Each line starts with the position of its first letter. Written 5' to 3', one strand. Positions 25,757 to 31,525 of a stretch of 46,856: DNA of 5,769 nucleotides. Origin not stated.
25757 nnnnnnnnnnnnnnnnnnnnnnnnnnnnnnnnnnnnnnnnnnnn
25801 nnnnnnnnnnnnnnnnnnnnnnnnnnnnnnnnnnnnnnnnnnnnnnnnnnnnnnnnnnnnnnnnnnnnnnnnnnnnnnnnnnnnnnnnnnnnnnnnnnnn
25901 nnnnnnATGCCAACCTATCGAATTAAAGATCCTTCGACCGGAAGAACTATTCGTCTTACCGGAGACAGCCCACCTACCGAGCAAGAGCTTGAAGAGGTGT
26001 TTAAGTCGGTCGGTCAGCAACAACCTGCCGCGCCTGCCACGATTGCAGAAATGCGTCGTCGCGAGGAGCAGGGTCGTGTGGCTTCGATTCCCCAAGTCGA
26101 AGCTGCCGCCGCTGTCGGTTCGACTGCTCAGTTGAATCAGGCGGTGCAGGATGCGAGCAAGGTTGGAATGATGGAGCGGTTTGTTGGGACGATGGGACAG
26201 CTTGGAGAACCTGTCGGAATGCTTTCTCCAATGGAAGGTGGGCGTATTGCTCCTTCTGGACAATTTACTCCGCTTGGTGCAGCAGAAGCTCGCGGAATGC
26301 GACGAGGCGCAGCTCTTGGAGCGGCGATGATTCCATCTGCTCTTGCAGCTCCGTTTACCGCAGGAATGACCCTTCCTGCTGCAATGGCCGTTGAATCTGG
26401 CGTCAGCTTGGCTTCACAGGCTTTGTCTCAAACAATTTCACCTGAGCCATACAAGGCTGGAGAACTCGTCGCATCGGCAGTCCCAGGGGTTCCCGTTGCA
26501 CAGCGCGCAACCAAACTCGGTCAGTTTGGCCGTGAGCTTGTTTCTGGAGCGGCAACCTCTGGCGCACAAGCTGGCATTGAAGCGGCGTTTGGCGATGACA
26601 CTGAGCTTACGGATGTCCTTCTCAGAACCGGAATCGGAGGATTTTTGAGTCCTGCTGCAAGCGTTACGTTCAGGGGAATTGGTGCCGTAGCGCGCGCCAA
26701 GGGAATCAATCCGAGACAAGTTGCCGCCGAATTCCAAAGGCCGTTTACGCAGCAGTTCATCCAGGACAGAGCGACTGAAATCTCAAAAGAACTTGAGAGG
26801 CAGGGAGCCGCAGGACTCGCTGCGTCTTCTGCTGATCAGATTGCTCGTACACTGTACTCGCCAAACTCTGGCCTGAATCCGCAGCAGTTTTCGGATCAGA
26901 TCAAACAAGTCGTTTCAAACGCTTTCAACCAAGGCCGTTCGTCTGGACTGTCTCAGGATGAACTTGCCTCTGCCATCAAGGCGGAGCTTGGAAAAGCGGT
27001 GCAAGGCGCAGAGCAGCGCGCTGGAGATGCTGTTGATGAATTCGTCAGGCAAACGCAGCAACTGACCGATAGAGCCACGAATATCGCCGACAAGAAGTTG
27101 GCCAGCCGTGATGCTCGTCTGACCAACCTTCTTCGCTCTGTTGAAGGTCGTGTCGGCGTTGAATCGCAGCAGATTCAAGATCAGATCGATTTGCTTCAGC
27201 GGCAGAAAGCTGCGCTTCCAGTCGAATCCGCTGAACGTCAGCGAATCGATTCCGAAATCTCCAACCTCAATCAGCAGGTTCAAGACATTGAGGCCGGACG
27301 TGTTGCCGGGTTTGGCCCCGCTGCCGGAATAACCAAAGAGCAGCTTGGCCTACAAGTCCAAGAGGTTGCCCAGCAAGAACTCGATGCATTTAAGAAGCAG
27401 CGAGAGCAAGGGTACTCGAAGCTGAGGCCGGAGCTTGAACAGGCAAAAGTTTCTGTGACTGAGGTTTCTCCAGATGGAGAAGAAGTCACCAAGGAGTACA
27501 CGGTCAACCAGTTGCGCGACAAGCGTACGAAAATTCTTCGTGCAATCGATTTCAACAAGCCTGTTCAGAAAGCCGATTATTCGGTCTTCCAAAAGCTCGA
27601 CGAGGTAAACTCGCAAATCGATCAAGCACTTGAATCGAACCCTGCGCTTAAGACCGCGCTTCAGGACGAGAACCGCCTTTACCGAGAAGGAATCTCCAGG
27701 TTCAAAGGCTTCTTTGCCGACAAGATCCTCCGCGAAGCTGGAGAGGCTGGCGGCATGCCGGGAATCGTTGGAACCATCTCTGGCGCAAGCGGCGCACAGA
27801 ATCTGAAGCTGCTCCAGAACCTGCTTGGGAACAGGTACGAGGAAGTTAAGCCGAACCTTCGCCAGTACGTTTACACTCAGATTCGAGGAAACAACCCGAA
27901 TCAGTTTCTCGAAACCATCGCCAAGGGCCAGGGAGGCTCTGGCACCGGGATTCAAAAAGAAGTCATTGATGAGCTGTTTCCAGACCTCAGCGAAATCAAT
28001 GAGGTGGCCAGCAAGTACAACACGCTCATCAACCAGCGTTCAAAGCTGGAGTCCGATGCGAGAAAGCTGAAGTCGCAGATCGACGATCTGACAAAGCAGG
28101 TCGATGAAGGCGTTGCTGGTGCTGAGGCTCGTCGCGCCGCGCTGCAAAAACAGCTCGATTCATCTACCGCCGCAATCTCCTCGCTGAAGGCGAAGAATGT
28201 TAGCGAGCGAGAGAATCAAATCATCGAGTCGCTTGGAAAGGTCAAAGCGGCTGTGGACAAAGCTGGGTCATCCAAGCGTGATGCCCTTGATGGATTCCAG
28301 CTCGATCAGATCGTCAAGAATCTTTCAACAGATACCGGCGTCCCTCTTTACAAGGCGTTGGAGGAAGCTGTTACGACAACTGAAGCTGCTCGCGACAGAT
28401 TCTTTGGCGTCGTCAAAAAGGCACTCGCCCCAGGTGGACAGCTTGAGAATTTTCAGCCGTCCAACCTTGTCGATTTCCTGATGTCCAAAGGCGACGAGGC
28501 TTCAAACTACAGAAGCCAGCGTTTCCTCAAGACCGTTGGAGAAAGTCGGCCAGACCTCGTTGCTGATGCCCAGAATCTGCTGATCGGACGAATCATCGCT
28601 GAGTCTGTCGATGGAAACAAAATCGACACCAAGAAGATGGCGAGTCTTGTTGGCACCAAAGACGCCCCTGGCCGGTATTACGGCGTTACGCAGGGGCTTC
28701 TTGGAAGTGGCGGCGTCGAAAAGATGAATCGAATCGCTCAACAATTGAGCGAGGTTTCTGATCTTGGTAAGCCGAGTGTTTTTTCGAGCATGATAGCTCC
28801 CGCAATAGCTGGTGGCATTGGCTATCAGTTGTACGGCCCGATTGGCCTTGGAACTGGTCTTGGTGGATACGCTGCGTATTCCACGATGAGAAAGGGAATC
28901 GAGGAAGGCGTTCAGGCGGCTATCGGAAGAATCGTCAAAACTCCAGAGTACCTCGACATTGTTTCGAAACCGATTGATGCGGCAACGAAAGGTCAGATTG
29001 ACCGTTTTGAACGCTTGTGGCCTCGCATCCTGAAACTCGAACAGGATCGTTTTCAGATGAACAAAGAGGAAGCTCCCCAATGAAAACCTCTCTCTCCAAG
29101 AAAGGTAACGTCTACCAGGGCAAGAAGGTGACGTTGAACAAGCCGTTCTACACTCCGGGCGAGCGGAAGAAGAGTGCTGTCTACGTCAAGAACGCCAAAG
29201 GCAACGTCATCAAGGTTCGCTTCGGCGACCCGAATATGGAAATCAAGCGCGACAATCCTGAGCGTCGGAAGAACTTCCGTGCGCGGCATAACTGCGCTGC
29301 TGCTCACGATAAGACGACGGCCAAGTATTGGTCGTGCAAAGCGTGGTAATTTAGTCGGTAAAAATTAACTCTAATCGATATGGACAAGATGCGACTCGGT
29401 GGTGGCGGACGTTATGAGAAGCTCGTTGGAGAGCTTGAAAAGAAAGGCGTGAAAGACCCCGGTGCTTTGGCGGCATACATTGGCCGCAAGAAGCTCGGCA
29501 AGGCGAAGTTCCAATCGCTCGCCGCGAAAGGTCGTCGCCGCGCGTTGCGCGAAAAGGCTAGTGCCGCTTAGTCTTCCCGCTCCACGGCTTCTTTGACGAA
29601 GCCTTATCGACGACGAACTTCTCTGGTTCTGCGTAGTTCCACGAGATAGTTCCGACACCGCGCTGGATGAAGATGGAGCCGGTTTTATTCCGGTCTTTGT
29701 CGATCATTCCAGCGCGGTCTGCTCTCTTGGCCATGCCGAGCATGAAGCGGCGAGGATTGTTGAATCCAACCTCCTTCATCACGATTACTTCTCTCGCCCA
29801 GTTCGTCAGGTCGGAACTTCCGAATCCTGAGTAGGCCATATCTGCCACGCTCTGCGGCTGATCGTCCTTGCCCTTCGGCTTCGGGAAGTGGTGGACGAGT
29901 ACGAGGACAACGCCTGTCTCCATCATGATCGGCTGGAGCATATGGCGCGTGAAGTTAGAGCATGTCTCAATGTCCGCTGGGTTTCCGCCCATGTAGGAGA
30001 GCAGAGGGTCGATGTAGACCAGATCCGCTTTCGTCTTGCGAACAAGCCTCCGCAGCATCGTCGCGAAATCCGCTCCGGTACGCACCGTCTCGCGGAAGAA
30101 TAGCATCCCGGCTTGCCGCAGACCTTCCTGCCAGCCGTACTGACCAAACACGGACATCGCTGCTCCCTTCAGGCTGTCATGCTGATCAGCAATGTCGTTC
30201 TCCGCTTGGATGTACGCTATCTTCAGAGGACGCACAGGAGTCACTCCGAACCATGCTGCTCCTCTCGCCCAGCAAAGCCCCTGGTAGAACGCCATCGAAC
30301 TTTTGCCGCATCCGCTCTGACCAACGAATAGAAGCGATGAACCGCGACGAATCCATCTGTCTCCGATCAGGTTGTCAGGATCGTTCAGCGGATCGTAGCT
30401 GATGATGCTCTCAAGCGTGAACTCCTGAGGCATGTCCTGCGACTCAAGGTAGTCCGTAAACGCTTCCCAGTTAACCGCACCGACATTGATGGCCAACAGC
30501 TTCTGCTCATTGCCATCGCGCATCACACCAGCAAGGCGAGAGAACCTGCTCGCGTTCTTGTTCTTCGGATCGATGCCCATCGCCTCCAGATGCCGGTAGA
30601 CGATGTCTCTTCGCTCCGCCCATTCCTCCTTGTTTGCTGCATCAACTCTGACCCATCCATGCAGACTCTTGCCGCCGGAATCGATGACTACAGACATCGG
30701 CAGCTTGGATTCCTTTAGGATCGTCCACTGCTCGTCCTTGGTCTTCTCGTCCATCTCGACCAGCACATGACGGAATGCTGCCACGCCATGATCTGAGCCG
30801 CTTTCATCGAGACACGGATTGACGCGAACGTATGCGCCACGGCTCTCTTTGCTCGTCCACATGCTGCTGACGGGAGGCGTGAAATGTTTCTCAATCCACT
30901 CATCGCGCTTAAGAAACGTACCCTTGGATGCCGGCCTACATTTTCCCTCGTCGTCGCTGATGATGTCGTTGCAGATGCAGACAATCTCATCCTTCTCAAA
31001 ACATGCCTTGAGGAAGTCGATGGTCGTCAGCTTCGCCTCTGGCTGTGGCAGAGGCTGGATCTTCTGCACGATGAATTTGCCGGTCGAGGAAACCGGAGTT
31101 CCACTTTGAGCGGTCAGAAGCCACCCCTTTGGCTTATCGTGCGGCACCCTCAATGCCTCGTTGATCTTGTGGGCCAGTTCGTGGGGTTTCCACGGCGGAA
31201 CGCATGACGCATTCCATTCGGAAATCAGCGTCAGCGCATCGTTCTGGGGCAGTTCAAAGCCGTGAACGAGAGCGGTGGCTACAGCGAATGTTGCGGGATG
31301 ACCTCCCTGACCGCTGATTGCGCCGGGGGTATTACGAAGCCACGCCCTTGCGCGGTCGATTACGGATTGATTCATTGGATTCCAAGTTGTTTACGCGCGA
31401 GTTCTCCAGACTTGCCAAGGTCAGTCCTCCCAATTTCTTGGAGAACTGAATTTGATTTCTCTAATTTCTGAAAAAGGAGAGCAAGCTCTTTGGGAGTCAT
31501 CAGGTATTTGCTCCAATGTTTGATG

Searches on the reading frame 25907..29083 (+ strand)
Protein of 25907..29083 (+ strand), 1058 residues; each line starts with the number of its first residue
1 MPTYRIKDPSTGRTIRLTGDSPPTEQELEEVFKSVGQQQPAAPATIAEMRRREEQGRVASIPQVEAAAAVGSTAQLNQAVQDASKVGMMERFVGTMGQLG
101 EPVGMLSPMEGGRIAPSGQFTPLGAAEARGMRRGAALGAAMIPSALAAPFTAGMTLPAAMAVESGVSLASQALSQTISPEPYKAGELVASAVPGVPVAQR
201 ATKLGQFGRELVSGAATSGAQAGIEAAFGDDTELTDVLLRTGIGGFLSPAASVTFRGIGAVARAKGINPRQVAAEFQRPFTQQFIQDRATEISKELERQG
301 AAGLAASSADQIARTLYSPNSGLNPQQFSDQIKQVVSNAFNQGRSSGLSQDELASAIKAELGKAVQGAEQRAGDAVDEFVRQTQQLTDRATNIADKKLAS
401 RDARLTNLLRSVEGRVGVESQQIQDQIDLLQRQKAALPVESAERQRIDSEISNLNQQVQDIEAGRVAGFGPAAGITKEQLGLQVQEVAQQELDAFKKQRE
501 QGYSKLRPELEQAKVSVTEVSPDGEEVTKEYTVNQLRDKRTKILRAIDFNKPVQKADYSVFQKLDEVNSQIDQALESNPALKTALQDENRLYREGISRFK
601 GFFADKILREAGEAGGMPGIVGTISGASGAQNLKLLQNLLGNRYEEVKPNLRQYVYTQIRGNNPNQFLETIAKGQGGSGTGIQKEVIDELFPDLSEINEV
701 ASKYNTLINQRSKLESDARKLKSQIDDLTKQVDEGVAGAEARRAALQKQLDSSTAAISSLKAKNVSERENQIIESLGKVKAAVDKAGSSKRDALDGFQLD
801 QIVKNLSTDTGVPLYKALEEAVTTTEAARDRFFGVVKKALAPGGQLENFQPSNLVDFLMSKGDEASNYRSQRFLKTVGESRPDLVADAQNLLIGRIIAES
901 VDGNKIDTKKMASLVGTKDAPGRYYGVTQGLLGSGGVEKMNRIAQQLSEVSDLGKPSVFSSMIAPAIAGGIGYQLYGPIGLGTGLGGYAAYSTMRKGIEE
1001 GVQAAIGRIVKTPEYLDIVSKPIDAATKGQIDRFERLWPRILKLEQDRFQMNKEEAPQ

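Call 8: search_protein_families(library=phrogs, proteins=[window:25907-29083:+])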
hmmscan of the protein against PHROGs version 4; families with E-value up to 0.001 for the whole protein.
window:25907-29083:+ (1058 aa): 1 family
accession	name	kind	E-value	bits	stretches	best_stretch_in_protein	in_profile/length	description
phrog_95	-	integration and excision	0.00036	20.2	1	682-785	425-536/651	integrase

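Call 34: search_protein_families(library=pfam, proteins=[window:25907-29083:+], max_evalue=0.01)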
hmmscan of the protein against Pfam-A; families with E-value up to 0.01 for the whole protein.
window:25907-29083:+ (1058 aa): 1 family
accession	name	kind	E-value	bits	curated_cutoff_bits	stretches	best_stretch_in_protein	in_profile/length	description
PF06810.17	Phage_scaffold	-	0.0007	20.1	35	1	671-800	5-119/170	Phage capsid assembly scaffolding protein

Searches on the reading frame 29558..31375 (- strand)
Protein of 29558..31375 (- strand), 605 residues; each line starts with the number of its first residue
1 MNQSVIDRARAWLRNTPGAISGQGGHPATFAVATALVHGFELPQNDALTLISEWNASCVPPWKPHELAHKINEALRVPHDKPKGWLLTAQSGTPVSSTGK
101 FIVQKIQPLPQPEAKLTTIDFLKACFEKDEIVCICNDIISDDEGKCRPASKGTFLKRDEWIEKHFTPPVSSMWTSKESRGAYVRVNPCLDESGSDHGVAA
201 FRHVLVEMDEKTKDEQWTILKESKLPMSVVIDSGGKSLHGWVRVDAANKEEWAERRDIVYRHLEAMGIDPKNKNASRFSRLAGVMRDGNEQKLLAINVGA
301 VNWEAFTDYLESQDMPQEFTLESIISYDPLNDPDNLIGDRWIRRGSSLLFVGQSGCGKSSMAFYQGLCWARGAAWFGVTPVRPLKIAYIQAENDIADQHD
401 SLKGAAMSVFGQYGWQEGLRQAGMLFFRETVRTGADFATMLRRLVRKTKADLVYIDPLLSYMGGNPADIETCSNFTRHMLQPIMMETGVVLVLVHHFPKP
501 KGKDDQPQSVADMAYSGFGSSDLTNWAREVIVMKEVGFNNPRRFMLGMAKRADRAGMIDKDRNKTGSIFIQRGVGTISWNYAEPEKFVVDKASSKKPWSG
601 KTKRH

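Call 8: search_protein_families(library=phrogs, proteins=[window:29558-31375:-])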
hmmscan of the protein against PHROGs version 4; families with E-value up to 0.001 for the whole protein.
window:29558-31375:- (605 aa): 7 families
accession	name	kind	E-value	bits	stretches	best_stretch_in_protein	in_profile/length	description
phrog_2597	-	DNA, RNA and nucleotide metabolism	1.8e-54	186.5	1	117-509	132-524/747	DNA primase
phrog_239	-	DNA, RNA and nucleotide metabolism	2.1e-11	44.5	1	329-533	344-553/801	DNA primase/helicase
phrog_3123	-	unknown function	2.1e-11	44.1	1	312-539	307-542/583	-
phrog_6012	-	DNA, RNA and nucleotide metabolism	1.1e-08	35.8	1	343-513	146-310/447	DNA helicase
phrog_906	-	DNA, RNA and nucleotide metabolism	3.4e-06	27.1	1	333-528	515-691/872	DNA polymerase/primase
phrog_13004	-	unknown function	9.9e-06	25.6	1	311-392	100-180/363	-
phrog_10729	-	DNA, RNA and nucleotide metabolism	6.8e-05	22.3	1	341-484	399-532/722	DNA polymerase/primase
